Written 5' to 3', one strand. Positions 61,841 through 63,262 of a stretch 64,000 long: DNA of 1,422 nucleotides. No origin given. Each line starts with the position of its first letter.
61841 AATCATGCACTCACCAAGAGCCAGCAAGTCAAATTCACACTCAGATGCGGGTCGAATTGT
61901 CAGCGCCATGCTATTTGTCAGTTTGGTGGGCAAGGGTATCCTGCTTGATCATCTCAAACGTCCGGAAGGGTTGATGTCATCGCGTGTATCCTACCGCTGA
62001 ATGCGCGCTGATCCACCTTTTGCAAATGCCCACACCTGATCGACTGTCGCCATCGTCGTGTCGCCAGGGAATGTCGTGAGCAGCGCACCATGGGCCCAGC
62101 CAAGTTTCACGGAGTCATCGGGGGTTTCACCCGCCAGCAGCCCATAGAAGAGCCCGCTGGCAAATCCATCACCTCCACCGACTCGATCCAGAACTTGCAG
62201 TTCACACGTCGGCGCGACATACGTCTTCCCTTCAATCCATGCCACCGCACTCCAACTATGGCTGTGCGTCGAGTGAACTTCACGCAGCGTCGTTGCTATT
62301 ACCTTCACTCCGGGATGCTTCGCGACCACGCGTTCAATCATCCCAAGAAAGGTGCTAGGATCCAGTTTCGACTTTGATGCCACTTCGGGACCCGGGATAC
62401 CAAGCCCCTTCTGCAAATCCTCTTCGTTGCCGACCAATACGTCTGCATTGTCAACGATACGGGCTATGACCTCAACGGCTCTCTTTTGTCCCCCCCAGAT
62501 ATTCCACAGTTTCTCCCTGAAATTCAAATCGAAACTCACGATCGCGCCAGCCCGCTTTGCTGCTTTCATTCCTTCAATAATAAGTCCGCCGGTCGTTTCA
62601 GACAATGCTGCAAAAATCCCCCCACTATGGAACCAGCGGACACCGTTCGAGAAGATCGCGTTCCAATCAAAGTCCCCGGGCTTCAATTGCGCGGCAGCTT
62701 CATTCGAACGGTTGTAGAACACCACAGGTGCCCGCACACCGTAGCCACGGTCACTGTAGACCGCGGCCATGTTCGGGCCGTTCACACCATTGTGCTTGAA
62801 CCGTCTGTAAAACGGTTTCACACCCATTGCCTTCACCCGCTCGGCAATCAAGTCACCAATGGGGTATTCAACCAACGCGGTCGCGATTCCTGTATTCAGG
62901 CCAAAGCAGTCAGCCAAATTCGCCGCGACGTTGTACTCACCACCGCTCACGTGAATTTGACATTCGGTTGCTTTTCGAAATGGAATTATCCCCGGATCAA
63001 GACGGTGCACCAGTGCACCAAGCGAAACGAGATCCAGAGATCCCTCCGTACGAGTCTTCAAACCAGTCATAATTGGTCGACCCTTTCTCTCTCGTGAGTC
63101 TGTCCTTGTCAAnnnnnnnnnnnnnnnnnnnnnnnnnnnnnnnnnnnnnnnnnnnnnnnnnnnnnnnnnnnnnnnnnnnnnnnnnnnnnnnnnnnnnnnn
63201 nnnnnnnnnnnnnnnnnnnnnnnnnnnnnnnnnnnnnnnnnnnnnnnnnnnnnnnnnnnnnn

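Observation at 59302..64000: Sugar-acid catabolic cluster: gnd, two tandem KdgK-like PfkB kinases and a LarA-family (nickel-pincer racemase/epimerase-like) gene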

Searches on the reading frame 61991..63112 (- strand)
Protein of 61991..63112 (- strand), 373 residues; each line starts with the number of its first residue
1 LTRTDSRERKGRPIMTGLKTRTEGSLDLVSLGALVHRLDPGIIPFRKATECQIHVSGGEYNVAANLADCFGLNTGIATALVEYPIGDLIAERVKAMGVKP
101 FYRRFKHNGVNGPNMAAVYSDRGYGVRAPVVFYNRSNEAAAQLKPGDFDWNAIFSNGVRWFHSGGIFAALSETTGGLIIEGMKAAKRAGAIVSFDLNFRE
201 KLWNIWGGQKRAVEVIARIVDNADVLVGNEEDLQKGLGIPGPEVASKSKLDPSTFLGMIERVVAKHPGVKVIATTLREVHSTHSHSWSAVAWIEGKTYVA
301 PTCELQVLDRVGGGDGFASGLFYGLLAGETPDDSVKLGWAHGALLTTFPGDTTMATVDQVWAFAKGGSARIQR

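Call 4: search_protein_families(library=pfam, proteins=[window:61991-63112:-], max_evalue=0.01)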
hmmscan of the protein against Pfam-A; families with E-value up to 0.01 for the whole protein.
window:61991-63112:- (373 aa): 1 family
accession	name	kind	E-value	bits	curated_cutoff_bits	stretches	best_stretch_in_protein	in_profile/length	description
PF00294.29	PfkB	-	6.7e-16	58.9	25.8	1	52-353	32-297/302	pfkB family carbohydrate kinase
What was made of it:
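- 61991..63070 (-): Kinase K-A (359 aa from the ATG at 63070), a diverged KdgK-like PfkB kinase. Predicted aldonate 6-kinase feeding Gnd, most likely a gluconokinase. PF00294 (call 4).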

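Call 5: search_protein_families(library=ncbifam, proteins=[window:61991-63112:-], max_evalue=0.01)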
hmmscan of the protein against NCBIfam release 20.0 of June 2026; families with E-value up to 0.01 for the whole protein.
window:61991-63112:- (373 aa): 16 families
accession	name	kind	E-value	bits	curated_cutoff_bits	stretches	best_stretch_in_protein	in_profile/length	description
NF041633.1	trifunc_aldol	exception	1e-72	245.4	700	1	21-373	237-580/580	KHG/KDPG aldolase/sugar kinase fusion protein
NF041332.1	KDG_KDGal_kin_Halo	equivalog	2.7e-32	112.5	440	1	27-373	3-320/320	bifunctional 2-dehydro-3-deoxygluconokinase/2-dehydro-3-deoxygalactonokinase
TIGR04382.1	myo_inos_iolC_N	equivalog_domain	8.7e-25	87.6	300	1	44-360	22-305/309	5-dehydro-2-deoxygluconokinase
NF040938.1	KDG_KDGal_kin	equivalog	3.1e-20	72.5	400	1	44-353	18-291/305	bifunctional 2-dehydro-3-deoxygluconokinase/2-dehydro-3-deoxygalactonokinase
NF006957.1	PRK09434.1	equivalog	6.2e-10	39.1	450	1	159-336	120-271/302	fructokinase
NF052444.1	DhDoxglucKinKdgK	equivalog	2.2e-06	27.3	400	1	161-345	130-289/303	2-dehydro-3-deoxygluconokinase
NF049991.1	TagKinase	equivalog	2.2e-06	26.7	420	1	73-350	57-300/321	tagatose kinase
NF007321.0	PRK09813.1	equivalog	5e-05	22.9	247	1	288-343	197-252/261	fructoselysine 6-kinase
NF047869.1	myo_kin_aldol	exception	8.2e-05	21.1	600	1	298-346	264-312/586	bifunctional 5-dehydro-2-deoxygluconokinase/5-dehydro-2-deoxyphosphogluconate aldolase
NF041134.1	R1P_kin_Thcocales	equivalog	0.00012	21.7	500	1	303-339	220-256/291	ADP-dependent ribose-1-phosphate kinase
NF053626.1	RibKinHalex1628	equivalog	0.00025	20.7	330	1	295-363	220-290/293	ATP-dependent ribose-1-phosphate kinase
NF041320.1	pfkB_Halo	equivalog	0.00039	19.9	400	1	290-353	221-284/302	1-phosphofructokinase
TIGR03168.1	1-PFK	subfamily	0.00059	18.8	216.4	1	294-360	230-295/305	hexose kinase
TIGR03828.1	pfkB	equivalog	0.0011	18.1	292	1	295-360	231-295/305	1-phosphofructokinase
NF041164.1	NucKinThplmales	equivalog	0.0017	17.6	450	1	289-338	214-264/295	nucleoside kinase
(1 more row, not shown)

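Call 24: search_solved_structures(query=window:61991-63070:-, max_evalue=0.00001, show_alignments=2)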
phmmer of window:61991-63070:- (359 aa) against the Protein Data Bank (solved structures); distinct sequences matched with E-value up to 0.00001: 10.
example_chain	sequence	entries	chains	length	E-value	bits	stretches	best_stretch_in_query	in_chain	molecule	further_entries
2afb_A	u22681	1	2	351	2.6e-45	158.1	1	14-358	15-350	2-keto-3-deoxygluconate kinase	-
4gm6_A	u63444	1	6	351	2.2e-33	118.9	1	14-349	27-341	PfkB family carbohydrate kinase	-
1v19_A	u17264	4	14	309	5.9e-21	78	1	25-225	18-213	2-KETO-3-DEOXYGLUCONATE KINASE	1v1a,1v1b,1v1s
3ktn_A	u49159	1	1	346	2.9e-20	75.7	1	11-346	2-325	Carbohydrate kinase, pfkB family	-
4du5_A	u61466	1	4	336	1.8e-12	50.1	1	11-205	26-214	PfkB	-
2v78_A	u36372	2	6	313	1.7e-10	43.5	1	13-232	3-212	FRUCTOKINASE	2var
1wye_A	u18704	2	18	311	1.1e-07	34.4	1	15-238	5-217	2-keto-3-deoxygluconate kinase | hypothetical fructokinase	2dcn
3pl2_A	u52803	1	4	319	3.5e-07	32.7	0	15-246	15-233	Sugar kinase, ribokinase family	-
3ljs_A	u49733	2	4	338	2.1e-06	30.1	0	161-194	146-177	Fructokinase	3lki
3hj6_A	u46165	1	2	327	6.5e-06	28.5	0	287-327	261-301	Fructokinase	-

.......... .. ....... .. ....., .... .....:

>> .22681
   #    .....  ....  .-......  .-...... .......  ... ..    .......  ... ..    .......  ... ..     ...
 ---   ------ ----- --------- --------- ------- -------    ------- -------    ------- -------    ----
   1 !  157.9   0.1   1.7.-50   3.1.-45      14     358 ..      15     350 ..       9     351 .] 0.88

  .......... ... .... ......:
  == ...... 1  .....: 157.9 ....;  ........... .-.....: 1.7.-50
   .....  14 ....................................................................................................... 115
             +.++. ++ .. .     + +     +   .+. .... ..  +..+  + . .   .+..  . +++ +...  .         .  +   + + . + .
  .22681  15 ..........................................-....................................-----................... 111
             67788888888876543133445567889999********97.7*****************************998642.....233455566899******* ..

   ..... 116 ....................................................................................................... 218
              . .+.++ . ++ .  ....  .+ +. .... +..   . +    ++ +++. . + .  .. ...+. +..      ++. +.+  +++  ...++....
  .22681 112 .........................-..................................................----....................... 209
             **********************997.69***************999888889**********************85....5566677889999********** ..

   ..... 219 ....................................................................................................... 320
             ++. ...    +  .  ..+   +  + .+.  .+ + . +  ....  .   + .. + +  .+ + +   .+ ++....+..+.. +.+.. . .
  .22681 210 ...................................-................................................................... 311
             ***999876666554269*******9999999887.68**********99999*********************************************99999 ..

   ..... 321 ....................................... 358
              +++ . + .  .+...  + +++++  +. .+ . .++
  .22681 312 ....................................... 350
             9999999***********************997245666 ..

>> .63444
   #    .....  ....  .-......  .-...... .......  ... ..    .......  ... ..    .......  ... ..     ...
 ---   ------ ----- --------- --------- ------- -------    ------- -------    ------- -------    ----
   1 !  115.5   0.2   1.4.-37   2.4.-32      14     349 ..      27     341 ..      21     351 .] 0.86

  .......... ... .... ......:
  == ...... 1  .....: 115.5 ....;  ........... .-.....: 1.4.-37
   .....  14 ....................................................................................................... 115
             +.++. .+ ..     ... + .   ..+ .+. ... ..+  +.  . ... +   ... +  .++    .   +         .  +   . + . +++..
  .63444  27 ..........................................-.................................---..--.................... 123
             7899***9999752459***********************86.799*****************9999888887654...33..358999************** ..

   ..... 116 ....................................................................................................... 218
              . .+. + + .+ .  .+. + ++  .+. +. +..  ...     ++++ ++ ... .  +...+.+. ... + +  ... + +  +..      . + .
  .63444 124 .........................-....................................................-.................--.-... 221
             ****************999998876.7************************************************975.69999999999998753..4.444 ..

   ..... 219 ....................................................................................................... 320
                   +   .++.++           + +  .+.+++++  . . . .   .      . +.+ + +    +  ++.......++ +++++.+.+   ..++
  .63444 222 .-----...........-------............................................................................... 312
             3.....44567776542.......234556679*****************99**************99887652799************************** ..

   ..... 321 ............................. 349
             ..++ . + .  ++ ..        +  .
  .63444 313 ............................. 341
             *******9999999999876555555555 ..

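Call 51: find_related_loci(query=A2, collection=metagenome_contigs, flank=10000)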
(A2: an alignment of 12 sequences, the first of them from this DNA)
Query A2 (359 aa) in metagenome_contigs; peptide patterns used: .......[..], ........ (x = any residue, [..] = any of these).
600 stretches matched a pattern (row limit reached: there are more); 592 encode a relative of the query (tblastn E <= 1e-3); the best 80 are kept; 80 distinct loci.
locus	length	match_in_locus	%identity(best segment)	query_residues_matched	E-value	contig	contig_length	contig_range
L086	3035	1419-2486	87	4-359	0e+0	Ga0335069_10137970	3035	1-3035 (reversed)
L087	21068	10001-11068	85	4-359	0e+0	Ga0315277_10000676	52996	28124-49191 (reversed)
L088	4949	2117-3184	82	4-359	0e+0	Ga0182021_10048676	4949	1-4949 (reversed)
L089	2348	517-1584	81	4-359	0e+0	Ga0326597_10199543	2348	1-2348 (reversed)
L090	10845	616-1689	82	2-359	0e+0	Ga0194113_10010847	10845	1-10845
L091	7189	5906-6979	81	2-359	0e+0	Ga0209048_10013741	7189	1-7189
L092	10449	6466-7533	81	3-359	0e+0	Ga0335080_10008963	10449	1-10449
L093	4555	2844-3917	81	2-359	0e+0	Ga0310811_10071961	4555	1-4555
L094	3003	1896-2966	83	3-359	0e+0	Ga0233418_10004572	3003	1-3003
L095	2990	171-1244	80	2-359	0e+0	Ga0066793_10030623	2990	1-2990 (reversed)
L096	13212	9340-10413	80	2-359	0e+0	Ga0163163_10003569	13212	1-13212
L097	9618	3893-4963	80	3-359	0e+0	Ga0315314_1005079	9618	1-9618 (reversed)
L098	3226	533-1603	80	3-359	0e+0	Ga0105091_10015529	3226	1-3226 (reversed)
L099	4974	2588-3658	80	3-359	0e+0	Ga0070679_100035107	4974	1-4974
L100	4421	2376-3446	81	3-359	0e+0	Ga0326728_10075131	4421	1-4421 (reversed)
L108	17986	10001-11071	80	3-359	0e+0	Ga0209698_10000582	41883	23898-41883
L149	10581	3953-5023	78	3-359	0e+0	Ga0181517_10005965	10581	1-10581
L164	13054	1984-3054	80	3-359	0e+0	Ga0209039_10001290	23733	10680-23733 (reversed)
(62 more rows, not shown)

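Call 58: search_protein_families(library=pfam, proteins=[L092:3945-4895:-, L092:7562-10447:-, L096:10818-12536:+, L096:2969-6610:-, L108:6969-7832:-, L108:11532-12683:+, L149:771-2222:-, L149:5920-7725:+, L164:3191-5272:+, L164:5361-8291:+], max_evalue=0.00001)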
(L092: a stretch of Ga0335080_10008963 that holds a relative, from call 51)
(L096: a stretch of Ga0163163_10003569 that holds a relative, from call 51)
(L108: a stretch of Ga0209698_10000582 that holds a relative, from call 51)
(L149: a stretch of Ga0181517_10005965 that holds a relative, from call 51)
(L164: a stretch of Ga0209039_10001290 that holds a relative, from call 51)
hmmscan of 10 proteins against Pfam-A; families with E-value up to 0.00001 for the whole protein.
L092:3945-4895:- (317 aa): 1 family
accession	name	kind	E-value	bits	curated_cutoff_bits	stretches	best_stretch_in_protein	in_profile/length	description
PF01208.23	URO-D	-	1e-19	71.2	23.9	1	99-311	118-339/346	Uroporphyrinogen decarboxylase (URO-D)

L092:7562-10447:- (962 aa): 1 family
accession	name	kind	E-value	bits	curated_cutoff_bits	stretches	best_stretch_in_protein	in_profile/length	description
PF19190.6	BACON_2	-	4.2e-12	46.3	25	0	206-297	2-90/94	Viral BACON domain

L096:10818-12536:+ (573 aa): 1 family
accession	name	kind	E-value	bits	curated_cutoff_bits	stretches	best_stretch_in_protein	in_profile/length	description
PF00156.33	Pribosyltran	-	5e-14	52.3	26.3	1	431-548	9-123/158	Phosphoribosyl transferase domain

L096:2969-6610:- (1214 aa): 1 family
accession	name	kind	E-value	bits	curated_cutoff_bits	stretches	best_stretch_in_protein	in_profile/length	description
PF01436.27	NHL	-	1.6e-12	47.2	20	0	207-232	2-28/28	NHL repeat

L108:6969-7832:- (288 aa): 0 families

L108:11532-12683:+ (384 aa): 2 families
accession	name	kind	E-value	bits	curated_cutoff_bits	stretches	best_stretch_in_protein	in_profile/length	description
PF00005.33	ABC_tran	-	1.5e-26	94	25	1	93-228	10-137/137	ABC transporter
PF13304.12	AAA_21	-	5.3e-13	50.1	27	1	183-258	221-298/304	AAA domain, putative AbiEii toxin, Type IV TA system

L149:771-2222:- (484 aa): 3 families
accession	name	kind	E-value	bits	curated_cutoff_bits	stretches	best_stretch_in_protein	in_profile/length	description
PF01171.26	ATP_bind_3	-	7.8e-49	166.3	27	1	24-201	2-182/182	PP-loop family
PF11734.13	TilS_C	-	2.1e-16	59.5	22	1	388-454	1-67/74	TilS substrate C-terminal domain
PF09179.16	TilS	-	1.4e-06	28.9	21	1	253-314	1-61/67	TilS substrate binding domain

L149:5920-7725:+ (602 aa): 7 families
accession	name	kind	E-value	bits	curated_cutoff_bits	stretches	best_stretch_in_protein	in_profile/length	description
PF08275.17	DNAG_N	-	3e-42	144.1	26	1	140-266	2-128/128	DNA primase catalytic core, N-terminal domain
PF01807.25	Zn_ribbon_DnaG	-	2.4e-36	123.9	24.9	1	22-115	4-96/98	CHC2 zinc finger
PF13155.12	Toprim_2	-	1.5e-19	70.6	22.1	1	276-360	1-87/88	Toprim-like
PF13662.12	Toprim_4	-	1.1e-16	61.2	25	1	274-348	2-83/85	Toprim domain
PF01751.28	Toprim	-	4.6e-11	43.2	23.1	1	275-350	2-95/96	Toprim domain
PF10410.14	DnaB_bind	-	1e-07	32.5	20.6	1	383-434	4-55/56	DnaB-helicase binding domain of primase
PF13362.12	Toprim_3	-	1.6e-06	28.9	27.2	1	275-367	2-95/95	Toprim domain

L164:3191-5272:+ (694 aa): 4 families
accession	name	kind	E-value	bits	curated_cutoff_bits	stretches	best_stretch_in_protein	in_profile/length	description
PF00456.26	Transketolase_N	-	1.1e-147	491.8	22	1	33-365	2-334/334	Transketolase, thiamine diphosphate binding domain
PF02779.29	Transket_pyr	-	5.2e-52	176.4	27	1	381-551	2-173/174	Transketolase, pyrimidine binding domain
PF22613.1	Transketolase_C_1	-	9.5e-39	132.5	27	1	567-680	1-113/113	Transketolase-like TK C-terminal domain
PF02780.25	Transketolase_C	-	1.1e-09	38.7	25.9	1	577-684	8-124/124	Transketolase, C-terminal domain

L164:5361-8291:+ (977 aa): 2 families
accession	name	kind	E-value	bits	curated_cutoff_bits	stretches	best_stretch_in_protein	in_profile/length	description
PF00923.25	TAL_FSA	-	2e-81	274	27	1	36-388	1-285/285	Transaldolase/Fructose-6-phosphate aldolase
PF00342.24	PGI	-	1.2e-14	54.3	22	1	480-691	96-309/486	Phosphoglucose isomerase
